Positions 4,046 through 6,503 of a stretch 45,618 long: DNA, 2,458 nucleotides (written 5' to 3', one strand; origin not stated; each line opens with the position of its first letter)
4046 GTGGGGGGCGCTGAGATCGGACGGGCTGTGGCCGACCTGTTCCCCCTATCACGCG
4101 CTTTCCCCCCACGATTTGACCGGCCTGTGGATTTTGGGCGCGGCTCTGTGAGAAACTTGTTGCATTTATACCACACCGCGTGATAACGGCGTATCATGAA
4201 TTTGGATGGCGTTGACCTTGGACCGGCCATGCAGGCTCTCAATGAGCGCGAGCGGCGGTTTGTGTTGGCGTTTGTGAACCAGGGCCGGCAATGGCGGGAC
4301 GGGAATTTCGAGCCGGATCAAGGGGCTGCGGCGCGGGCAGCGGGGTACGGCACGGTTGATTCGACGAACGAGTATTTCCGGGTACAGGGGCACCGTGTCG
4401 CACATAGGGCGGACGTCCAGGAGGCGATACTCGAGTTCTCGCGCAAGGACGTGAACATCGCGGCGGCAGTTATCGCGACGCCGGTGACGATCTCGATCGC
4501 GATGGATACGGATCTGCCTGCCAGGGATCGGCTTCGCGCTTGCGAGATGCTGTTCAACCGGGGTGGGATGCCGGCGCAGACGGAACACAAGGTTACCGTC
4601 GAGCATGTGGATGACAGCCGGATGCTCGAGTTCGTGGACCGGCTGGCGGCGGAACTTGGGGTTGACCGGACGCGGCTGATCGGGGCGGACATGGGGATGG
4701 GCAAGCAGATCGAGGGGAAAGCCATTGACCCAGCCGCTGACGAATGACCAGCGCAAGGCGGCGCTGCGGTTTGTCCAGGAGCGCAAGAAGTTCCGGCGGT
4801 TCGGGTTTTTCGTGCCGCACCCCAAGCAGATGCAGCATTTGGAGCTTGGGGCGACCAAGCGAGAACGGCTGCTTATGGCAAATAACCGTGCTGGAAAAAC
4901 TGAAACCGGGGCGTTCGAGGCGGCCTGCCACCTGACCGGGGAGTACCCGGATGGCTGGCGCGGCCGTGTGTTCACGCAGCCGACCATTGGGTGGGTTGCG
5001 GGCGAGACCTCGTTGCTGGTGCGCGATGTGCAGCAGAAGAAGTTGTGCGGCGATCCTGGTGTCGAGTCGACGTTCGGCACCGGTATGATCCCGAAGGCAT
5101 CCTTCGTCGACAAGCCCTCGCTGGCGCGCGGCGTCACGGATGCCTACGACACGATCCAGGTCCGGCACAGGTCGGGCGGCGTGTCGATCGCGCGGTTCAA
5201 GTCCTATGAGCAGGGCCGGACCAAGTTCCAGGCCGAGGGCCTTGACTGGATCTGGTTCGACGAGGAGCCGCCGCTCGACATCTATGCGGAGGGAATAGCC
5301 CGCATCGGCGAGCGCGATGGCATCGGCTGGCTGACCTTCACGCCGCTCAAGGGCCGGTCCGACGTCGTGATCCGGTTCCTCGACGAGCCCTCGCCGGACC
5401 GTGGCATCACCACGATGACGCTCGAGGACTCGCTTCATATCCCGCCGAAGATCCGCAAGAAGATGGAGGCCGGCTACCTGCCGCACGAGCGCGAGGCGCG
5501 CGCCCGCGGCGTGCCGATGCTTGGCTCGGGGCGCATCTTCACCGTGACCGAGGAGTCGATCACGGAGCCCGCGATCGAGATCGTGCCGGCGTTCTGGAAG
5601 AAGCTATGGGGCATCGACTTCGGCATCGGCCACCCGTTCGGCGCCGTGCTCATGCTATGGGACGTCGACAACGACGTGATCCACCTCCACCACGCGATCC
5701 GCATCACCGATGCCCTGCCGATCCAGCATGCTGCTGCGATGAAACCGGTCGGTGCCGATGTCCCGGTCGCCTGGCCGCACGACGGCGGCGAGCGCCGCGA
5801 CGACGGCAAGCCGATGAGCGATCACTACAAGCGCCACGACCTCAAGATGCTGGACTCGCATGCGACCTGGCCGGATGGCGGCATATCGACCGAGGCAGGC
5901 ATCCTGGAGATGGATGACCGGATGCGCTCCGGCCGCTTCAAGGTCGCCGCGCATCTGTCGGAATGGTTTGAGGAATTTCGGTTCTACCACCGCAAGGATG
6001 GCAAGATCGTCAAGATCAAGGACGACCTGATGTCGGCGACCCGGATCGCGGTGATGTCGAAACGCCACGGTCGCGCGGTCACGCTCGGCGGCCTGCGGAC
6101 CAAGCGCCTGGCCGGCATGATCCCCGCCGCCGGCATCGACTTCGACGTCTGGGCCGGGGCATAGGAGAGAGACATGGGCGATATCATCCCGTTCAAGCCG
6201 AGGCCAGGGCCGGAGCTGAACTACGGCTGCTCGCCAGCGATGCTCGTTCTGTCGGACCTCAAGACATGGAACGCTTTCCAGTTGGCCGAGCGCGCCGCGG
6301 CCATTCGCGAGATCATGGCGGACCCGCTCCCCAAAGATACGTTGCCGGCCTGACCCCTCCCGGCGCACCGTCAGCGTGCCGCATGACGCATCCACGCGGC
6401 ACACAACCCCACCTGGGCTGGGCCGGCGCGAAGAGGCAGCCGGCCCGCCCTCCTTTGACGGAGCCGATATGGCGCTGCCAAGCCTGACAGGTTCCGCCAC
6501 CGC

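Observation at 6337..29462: Orientation-specific 11-mer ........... at late intercistronic junctions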

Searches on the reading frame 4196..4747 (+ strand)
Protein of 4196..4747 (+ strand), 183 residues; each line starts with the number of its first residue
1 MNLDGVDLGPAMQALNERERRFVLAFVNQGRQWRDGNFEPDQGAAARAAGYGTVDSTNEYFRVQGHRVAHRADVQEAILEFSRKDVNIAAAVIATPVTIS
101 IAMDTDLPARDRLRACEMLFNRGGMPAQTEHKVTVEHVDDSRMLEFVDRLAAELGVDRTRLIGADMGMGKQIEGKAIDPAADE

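Call 7: search_protein_families(library=phrogs, proteins=[window:4196-4747:+])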
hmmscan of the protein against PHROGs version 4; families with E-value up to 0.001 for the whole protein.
window:4196-4747:+ (183 aa): 1 family
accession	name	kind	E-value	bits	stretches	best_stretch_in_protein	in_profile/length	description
phrog_51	-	head and packaging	4e-05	24.5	0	9-81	83-141/261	terminase small subunit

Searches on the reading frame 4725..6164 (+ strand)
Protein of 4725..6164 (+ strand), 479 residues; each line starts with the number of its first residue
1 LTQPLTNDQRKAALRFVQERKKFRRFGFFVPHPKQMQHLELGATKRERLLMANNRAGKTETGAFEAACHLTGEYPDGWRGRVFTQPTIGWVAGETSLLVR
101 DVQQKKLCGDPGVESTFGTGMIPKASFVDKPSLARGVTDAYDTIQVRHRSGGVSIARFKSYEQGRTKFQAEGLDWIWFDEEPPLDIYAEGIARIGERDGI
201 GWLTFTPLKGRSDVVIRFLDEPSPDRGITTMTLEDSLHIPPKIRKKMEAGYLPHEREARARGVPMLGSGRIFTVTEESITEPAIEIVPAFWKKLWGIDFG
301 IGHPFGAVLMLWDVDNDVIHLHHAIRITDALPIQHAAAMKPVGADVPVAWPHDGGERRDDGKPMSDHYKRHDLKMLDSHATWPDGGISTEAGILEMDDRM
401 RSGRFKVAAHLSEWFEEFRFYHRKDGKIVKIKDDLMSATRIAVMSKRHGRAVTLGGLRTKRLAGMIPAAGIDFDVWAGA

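Call 7: search_protein_families(library=phrogs, proteins=[window:4725-6164:+])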
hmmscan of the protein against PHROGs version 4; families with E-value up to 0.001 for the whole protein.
window:4725-6164:+ (479 aa): 4 families
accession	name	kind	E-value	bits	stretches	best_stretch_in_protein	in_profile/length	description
phrog_31467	-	unknown function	1.5e-40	140.3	1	33-243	43-257/261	-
phrog_2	-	head and packaging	9.1e-23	81.9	1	22-452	258-597/807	terminase large subunit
phrog_30463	-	unknown function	2.9e-20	73.8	1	375-452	1-79/101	-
phrog_5653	-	head and packaging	3.2e-17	63.9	1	266-450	5-184/199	terminase large subunit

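Call 50: find_related_loci(query=window:4725-6164:+, collection=viral_contigs, flank=10000)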
Query window:4725-6164:+ (479 aa) in viral_contigs; peptide patterns used: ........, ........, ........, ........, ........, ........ (x = any residue, [..] = any of these).
98 stretches matched a pattern; 94 encode a relative of the query (tblastn E <= 1e-3); the best 80 are kept; 80 distinct loci.
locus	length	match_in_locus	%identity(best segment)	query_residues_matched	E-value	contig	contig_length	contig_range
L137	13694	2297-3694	75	13-476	0e+0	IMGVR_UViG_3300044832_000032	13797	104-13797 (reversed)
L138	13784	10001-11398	75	13-479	0e+0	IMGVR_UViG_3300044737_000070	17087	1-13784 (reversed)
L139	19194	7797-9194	75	13-479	0e+0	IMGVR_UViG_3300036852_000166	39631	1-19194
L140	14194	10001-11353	75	13-463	0e+0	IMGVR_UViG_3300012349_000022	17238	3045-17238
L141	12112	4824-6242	72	4-476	0e+0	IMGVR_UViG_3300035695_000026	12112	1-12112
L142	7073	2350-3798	68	1-479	0e+0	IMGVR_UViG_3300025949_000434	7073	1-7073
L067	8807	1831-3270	69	1-478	0e+0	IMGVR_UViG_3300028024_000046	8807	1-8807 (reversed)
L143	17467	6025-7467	68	1-478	0e+0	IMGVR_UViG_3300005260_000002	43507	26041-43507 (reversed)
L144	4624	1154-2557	70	12-479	0e+0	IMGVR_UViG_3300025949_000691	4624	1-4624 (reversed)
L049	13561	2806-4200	70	14-478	0e+0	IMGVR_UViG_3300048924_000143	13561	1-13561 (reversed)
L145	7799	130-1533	69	14-479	0e+0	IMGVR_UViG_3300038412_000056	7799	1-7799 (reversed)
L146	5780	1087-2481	69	12-476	0e+0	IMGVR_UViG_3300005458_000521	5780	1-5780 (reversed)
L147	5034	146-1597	67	1-479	0e+0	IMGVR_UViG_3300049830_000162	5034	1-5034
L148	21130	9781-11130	71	29-478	0e+0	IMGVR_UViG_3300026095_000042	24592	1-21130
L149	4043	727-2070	69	29-478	0e+0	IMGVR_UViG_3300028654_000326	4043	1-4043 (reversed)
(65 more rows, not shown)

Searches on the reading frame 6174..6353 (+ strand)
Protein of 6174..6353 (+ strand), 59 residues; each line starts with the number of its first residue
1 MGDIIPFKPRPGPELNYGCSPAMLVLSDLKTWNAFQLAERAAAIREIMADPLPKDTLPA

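Call 7: search_protein_families(library=phrogs, proteins=[window:6174-6353:+])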
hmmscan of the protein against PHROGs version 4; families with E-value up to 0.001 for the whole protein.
window:6174-6353:+ (59 aa): 0 families
